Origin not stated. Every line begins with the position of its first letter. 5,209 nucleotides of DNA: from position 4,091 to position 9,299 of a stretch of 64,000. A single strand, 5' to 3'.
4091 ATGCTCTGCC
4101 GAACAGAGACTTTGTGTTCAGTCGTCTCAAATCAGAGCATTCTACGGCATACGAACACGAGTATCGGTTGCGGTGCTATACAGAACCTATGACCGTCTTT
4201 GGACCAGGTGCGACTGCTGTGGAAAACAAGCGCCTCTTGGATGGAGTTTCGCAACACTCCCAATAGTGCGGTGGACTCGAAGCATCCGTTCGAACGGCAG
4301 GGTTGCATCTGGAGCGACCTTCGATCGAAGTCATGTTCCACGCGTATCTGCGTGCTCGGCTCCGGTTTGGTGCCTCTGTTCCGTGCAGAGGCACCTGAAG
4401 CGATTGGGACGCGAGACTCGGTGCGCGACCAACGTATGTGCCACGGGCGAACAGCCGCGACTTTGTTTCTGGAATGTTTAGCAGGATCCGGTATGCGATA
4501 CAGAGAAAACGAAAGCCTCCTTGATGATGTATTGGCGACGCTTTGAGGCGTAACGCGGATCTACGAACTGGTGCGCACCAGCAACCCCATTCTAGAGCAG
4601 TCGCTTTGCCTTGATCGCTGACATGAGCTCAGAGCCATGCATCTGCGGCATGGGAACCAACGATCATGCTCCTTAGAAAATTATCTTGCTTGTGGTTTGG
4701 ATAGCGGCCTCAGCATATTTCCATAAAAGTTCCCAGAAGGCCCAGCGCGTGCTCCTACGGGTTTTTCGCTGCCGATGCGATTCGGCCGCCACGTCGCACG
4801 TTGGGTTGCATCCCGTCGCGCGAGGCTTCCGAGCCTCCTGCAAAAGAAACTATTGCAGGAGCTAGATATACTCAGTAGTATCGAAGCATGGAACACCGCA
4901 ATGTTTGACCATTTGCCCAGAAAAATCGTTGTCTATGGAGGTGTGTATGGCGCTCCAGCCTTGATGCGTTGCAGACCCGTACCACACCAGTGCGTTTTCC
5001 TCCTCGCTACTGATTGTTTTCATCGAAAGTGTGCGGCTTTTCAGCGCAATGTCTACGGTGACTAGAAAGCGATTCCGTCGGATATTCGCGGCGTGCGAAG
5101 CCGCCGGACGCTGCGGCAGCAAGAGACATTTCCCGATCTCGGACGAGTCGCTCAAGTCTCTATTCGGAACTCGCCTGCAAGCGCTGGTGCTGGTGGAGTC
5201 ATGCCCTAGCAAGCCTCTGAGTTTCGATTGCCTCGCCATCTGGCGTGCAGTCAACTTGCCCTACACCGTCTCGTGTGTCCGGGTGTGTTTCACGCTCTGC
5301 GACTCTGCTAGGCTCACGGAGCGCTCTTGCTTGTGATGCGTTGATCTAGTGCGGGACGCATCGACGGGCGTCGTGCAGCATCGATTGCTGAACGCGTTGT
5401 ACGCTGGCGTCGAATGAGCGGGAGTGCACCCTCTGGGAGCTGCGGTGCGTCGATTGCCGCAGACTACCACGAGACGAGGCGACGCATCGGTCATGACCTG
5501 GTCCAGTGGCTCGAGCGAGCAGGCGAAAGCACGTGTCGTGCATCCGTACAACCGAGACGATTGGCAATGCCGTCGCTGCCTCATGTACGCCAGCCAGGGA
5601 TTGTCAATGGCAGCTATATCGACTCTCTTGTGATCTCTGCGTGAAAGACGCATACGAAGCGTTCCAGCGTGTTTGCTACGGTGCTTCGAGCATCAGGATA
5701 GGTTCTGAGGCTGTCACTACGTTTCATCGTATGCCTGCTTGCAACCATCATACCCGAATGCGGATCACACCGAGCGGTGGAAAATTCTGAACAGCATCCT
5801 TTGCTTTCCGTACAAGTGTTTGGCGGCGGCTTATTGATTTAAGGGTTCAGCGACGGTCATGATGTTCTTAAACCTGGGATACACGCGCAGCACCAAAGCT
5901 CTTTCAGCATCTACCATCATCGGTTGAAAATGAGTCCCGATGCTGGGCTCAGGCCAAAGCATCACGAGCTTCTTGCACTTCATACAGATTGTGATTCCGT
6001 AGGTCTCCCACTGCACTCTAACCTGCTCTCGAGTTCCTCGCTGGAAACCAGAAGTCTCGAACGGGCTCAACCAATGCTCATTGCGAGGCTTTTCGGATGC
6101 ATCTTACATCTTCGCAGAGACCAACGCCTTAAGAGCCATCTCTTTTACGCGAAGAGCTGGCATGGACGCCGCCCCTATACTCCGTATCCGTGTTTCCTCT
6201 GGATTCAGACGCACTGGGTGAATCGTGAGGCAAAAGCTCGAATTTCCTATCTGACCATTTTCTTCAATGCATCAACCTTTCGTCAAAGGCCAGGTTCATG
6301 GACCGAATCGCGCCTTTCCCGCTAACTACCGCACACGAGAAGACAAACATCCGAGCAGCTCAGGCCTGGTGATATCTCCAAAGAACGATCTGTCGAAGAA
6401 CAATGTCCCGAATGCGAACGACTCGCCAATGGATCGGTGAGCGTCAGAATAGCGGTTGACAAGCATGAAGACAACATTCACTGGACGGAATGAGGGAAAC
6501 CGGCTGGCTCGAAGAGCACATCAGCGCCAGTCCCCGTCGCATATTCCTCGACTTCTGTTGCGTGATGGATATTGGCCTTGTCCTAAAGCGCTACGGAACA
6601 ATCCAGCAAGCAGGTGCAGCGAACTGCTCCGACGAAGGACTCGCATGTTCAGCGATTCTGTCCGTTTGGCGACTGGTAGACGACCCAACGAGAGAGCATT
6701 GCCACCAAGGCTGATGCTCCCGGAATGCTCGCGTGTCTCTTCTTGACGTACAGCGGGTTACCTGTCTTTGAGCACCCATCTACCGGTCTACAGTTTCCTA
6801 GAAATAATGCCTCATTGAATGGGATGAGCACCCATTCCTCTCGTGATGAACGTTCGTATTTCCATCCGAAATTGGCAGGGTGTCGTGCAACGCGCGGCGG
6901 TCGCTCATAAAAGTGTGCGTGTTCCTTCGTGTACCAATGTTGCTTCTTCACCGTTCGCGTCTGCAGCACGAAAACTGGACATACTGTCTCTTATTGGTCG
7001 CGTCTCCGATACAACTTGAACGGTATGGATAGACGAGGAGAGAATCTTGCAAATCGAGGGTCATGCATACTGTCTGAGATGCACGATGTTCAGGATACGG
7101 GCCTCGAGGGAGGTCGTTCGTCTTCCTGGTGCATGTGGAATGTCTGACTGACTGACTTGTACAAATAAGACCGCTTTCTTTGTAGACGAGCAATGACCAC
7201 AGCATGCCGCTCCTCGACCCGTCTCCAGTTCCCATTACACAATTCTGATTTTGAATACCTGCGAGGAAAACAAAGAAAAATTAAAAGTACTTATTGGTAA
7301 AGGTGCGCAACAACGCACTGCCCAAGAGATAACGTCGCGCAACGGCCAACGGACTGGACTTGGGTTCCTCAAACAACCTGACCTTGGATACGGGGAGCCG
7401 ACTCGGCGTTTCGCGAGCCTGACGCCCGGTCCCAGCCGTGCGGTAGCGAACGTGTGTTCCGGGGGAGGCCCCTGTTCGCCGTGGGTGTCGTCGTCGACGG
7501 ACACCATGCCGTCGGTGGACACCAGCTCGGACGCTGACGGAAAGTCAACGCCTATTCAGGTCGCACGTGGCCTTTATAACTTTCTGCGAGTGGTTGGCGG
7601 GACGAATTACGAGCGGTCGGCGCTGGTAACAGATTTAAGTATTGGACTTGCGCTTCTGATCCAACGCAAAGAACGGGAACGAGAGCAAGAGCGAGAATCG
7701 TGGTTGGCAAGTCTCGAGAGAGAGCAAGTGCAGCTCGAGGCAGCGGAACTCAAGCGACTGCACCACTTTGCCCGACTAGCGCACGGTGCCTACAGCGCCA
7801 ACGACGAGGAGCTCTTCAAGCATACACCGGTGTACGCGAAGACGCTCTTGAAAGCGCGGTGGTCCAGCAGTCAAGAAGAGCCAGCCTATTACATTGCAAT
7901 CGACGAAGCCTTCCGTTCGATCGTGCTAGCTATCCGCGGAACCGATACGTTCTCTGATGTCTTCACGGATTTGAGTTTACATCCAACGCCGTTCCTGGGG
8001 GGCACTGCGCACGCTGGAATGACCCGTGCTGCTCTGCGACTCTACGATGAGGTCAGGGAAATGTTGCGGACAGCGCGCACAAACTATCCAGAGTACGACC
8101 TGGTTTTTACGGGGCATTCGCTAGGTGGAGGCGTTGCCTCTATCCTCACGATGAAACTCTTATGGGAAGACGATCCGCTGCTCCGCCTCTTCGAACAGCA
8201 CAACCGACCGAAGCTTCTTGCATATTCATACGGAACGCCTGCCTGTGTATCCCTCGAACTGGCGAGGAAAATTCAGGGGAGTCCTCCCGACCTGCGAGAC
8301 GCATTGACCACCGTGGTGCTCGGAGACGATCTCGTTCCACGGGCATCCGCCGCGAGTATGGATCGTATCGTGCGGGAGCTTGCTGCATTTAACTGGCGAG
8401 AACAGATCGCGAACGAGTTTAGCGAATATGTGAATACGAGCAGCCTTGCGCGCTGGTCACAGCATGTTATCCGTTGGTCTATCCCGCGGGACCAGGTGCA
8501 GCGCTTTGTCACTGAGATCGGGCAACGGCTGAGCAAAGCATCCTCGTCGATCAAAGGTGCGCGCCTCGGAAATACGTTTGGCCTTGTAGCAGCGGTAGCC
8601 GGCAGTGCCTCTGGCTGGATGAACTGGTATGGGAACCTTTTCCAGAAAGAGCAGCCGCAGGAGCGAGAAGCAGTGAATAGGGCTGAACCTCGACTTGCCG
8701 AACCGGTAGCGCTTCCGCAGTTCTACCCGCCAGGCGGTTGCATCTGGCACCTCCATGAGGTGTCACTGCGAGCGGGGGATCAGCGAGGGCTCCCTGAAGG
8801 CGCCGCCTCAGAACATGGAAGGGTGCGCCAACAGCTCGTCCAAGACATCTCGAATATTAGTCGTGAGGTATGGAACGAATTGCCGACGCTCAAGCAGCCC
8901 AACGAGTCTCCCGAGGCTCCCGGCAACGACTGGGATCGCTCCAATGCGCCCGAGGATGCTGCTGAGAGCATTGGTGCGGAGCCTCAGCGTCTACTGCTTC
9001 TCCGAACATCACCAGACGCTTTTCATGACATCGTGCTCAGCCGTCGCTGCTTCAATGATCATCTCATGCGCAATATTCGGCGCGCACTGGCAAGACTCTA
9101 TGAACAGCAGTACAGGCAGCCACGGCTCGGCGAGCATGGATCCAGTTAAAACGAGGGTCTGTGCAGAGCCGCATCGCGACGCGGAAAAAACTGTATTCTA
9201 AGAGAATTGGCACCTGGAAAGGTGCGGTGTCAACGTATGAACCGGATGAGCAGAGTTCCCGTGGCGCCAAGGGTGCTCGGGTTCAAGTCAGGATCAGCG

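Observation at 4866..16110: Three-gene block (lipase - TenA - ERGIC3) bracketed by 1.08-kb direct repeats at ~98% identity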

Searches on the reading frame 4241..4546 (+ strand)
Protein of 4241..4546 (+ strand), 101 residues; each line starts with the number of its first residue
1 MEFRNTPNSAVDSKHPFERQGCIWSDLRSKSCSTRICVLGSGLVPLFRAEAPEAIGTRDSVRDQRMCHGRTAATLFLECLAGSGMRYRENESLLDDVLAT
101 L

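Call 48: find_encoding_contigs(protein=window:4241-4546:+, flank=10000, max_places=10)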
Protein window:4241-4546:+ (101 aa): no gene with exactly this product is on record in the collection.

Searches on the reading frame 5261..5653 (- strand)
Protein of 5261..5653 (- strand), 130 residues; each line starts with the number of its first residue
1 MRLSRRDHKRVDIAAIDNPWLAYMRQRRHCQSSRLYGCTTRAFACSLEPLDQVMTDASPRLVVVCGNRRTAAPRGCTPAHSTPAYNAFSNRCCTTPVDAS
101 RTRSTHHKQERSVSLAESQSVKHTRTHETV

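Call 75: search_protein_families(library=pfam, proteins=[window:5261-5653:-], max_evalue=0.1)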
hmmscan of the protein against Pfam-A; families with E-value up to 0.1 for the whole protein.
window:5261-5653:- (130 aa): 0 families

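Call 86: search_protein_representatives(protein=window:5261-5653:-)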
Query: 130 residues. Proteins with E-value up to 0.001 (for the whole library): 24; up to 1e-10: 3; up to 1e-30: 1. The best 24 are listed.
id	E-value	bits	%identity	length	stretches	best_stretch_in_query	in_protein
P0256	6.1e-56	204.0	99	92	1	1-92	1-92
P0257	1.7e-13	67.0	40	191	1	31-129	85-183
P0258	4.8e-13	65.5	40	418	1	17-115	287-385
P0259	1.9e-09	53.9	45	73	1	60-130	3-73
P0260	4.6e-09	52.6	45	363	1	18-108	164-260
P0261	1.2e-08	51.3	44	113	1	54-128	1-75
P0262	4.2e-08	49.5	36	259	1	11-114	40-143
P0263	1.3e-07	48.0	41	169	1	32-109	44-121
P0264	1.6e-07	47.7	32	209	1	6-129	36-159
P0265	2.1e-07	47.3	38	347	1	14-111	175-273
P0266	3.4e-07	46.6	36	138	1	22-128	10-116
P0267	7.7e-07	45.4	40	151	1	16-108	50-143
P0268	2.2e-06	44.0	41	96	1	54-129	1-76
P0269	4.3e-06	43.0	31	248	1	9-110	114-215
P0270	9.3e-06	41.9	35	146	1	4-117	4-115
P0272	2.6e-05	40.5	33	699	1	17-109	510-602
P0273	4.5e-05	39.7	30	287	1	17-127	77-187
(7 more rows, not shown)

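Call 89: search_protein_families(library=pfam, proteins=[P0272, P0258, P0260, P0262, P0265, P0273, P0257, P0264], max_evalue=0.1)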
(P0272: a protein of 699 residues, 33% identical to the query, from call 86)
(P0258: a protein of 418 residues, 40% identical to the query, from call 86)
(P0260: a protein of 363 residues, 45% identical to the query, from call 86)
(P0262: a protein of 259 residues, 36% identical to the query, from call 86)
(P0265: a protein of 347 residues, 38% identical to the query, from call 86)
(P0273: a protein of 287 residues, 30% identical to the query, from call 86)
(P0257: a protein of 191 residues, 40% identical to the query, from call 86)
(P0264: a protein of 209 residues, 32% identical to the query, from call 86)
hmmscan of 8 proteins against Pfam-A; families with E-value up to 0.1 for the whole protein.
P0272 (699 aa): 0 families

P0258 (418 aa): 0 families

P0260 (363 aa): 1 family
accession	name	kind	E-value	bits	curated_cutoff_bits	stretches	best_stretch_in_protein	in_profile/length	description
PF07282.18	Cas12f1-like_TNB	-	0.011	16.3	26.3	1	248-328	21-60/60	Cas12f1-like, TNB domain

P0262 (259 aa): 0 families

P0265 (347 aa): 1 family
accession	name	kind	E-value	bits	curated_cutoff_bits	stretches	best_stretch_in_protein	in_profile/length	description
PF10782.14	zf-C2HCIx2C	-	0.026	14.9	19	0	260-292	11-40/58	Zinc-finger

P0273 (287 aa): 0 families

P0257 (191 aa): 0 families

P0264 (209 aa): 0 families

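Call 97: search_protein_families(library=ncbifam, proteins=[P0272, P0260, P0262], max_evalue=1)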
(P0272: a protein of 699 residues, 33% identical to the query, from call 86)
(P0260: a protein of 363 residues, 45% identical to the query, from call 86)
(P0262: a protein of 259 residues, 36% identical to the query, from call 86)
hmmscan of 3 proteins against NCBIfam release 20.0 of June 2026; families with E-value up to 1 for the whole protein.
P0272 (699 aa): 0 families

P0260 (363 aa): 0 families

P0262 (259 aa): 0 families

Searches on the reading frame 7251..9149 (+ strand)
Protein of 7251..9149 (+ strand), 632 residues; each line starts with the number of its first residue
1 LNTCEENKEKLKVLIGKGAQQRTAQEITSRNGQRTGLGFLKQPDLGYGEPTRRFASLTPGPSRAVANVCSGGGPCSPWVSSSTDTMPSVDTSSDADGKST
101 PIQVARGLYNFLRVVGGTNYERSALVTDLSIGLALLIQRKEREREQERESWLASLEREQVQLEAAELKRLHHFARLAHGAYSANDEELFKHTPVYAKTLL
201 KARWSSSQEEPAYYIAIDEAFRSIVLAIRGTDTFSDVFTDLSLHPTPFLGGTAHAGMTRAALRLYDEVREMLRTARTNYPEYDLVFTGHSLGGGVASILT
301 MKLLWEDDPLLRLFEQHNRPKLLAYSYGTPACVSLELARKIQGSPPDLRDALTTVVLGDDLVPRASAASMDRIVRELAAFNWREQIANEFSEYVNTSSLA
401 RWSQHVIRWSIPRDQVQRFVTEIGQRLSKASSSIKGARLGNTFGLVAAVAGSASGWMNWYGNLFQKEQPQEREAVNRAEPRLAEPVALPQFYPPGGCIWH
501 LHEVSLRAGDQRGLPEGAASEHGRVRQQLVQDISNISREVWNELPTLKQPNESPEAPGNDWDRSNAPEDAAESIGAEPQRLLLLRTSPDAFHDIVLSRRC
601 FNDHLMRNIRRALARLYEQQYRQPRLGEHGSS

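Call 7: search_protein_families(library=pfam, proteins=[window:7251-9149:+], max_evalue=0.01)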
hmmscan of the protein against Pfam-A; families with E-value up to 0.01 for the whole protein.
window:7251-9149:+ (632 aa): 1 family
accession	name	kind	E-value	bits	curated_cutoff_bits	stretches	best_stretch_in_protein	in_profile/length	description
PF01764.32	Lipase_3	-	1.3e-22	80.7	22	1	225-368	1-138/140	Lipase (class 3)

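Call 79: find_encoding_contigs(protein=window:7506-9149:+, flank=10000, max_places=10)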
Protein window:7506-9149:+ (547 aa): 1 contig read that carries it; 1 place shown.
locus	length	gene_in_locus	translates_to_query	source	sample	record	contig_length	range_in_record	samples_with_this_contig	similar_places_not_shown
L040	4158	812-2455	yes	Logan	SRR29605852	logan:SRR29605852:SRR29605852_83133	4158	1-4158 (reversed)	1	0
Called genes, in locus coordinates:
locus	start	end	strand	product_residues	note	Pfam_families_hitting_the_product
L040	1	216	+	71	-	?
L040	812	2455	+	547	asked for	PF01764:Lipase_3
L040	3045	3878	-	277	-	-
